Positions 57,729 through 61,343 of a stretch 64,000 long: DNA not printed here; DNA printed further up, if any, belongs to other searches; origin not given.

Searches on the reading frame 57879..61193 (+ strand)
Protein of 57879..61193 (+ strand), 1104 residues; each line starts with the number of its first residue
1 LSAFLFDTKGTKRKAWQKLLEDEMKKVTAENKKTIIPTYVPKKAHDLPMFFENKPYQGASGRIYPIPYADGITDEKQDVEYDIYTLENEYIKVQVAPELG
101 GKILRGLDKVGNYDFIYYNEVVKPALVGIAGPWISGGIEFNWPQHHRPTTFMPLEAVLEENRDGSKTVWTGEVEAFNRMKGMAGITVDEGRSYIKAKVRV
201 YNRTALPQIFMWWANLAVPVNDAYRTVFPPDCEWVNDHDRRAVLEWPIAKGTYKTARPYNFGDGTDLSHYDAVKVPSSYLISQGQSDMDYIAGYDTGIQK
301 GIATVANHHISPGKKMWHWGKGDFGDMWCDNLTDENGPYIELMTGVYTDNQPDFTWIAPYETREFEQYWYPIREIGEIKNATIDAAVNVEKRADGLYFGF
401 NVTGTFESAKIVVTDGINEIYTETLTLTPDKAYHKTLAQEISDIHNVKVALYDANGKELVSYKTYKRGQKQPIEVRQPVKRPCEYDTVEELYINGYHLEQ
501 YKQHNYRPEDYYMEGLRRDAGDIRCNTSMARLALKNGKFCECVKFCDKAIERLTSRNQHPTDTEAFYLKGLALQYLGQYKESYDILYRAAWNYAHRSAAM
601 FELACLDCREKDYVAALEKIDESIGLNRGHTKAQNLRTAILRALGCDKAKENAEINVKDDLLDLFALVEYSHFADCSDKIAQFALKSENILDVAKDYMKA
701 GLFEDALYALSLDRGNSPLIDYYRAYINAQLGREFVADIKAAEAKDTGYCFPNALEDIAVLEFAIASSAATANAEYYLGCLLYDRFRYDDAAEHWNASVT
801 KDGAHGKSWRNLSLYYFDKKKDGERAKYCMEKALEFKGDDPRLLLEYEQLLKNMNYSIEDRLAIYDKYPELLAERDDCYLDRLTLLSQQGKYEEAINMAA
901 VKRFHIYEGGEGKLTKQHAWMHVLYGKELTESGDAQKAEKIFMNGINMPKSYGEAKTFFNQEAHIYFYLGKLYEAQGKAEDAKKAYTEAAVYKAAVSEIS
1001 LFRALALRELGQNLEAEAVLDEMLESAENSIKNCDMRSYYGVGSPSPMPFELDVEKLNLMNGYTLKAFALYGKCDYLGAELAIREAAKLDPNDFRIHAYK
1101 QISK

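Call 10: search_protein_families(library=ncbifam, max_evalue=1e-10, proteins=[window:57879-61193:+])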
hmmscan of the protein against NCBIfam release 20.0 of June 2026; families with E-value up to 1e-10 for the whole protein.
window:57879-61193:+ (1104 aa): 2 families
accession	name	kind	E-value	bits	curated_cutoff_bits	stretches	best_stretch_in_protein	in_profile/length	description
NF040959.1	MamA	equivalog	3.6e-12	46.2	200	0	758-837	125-203/204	magnetosome protein MamA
TIGR02917.1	PEP_TPR_lipo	equivalog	7.1e-11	40.7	312.2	0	529-645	96-207/899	XrtA/PEP-CTERM system TPR-repeat protein PrsT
